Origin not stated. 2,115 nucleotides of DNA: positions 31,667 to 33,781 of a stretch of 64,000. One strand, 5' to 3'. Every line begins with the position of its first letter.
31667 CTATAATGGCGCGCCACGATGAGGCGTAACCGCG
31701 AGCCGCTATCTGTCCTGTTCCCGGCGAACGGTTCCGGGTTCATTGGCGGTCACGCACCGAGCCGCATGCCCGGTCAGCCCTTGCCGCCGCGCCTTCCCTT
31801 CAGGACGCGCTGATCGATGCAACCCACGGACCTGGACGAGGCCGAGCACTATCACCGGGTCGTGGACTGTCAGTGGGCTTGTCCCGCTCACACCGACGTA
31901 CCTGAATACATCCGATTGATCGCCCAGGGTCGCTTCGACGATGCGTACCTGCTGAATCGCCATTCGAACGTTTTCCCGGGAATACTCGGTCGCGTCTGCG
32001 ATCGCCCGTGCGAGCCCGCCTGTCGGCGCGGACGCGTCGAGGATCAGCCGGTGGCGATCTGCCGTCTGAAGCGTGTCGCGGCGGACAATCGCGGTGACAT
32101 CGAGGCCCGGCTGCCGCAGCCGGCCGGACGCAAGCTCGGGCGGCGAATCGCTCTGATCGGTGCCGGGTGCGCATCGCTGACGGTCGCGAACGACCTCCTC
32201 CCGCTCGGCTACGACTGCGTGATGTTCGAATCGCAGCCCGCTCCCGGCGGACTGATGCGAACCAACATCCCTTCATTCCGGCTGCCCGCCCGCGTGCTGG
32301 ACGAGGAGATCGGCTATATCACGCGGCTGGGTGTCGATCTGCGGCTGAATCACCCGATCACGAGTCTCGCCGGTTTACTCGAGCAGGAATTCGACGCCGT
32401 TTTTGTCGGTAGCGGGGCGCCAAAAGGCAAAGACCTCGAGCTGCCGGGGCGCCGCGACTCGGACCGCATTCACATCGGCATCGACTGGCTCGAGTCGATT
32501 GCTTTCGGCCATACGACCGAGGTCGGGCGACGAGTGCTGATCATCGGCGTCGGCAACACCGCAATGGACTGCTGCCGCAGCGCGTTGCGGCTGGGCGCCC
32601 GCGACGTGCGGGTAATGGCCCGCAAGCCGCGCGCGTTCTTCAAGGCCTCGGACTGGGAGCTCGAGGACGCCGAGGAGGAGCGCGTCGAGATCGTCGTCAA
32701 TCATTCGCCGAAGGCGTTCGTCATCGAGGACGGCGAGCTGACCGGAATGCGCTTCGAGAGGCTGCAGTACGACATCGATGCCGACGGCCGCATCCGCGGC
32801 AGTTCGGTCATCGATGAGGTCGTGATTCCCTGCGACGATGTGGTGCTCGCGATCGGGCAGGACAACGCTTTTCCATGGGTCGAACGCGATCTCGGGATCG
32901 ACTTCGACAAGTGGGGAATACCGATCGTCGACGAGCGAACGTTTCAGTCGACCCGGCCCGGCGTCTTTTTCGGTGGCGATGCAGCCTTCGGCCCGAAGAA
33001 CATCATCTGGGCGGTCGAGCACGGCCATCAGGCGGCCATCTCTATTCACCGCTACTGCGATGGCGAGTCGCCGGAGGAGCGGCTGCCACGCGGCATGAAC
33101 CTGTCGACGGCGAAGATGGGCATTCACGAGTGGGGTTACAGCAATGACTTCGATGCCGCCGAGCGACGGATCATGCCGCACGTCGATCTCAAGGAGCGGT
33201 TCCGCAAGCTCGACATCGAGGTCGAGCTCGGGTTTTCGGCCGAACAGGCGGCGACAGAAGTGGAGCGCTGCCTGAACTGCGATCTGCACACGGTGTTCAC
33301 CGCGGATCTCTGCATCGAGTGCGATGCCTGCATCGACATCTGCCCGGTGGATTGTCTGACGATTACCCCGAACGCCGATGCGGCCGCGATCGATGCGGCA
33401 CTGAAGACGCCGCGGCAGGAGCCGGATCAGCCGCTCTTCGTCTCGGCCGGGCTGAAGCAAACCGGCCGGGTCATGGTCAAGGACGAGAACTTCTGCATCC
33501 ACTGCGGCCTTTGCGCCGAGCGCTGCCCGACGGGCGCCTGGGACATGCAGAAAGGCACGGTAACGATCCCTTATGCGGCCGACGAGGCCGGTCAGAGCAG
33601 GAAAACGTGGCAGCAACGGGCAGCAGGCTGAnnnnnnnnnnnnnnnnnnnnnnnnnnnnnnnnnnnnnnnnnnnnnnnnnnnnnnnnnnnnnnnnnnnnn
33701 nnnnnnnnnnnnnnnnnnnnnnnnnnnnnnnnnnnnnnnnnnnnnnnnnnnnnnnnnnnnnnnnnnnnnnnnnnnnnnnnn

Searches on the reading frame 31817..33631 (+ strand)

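Call 30: search_protein_families(library=ncbifam, proteins=[window:31817-33631:+], max_evalue=1e-10)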
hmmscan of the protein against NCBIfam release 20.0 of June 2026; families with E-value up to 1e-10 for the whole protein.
window:31817-33631:+ (604 aa): 14 families
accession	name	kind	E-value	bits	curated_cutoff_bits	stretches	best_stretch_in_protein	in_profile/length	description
NF009410.0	PRK12771.1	subfamily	8.1e-116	387.8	516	1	10-580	42-565/566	NAD(P)-binding protein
NF009454.0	PRK12814.1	equivalog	2.8e-97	326.7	916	1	17-493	103-577/657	putative NADPH-dependent glutamate synthase small subunit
TIGR01316.1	gltA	equivalog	1.8e-80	270.9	471.75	1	17-413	37-448/449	NADPH-dependent glutamate synthase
NF009414.0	PRK12778.1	equivalog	5.6e-76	256.3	1103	1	17-414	338-749/752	bifunctional dihydroorotate dehydrogenase B NAD binding subunit/NADPH-dependent glutamate synthase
NF010590.0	PRK13984.1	equivalog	1.5e-72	244.6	946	1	14-415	191-607/611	putative oxidoreductase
TIGR03315.1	Se_ygfK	equivalog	1.9e-69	234.2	835.3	1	15-510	444-898/1012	putative selenate reductase subunit YgfK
NF009413.0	PRK12775.1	equivalog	1.8e-64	218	1895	1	9-414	330-754/1006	putative trifunctional 2-polyprenylphenol hydroxylase/glutamate synthase subunit beta/ferritin domain-containing protein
TIGR01318.1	gltD_gamma_fam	subfamily_domain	9.1e-64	215.7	482.95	1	17-414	49-465/467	glutamate synthase, small subunit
NF009408.0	PRK12769.1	equivalog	6.4e-62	209.6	1003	1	18-415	236-652/659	formate-dependent uric acid utilization protein AegA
TIGR01317.1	GOGAT_sm_gam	subfamily_domain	7.2e-50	170.2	447.7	1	19-418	53-482/485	glutamate synthase small subunit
NF009451.0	PRK12809.1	equivalog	3.3e-47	161.1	1154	1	16-410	217-630/639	formate-dependent uric acid utilization protein YgfT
NF045663.1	diclust_near_Sec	equivalog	3.9e-47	160.8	530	1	17-223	19-219/759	pyridine nucleotide-disulfide oxidoreductase/dicluster-binding protein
NF009409.0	PRK12770.1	subfamily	1.6e-44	152.4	343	1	106-418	16-354/360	putative glutamate synthase subunit beta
NF009415.0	PRK12779.1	equivalog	4.9e-39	133.9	1519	1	19-412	211-624/944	putative bifunctional glutamate synthase subunit beta/2-polyprenylphenol hydroxylase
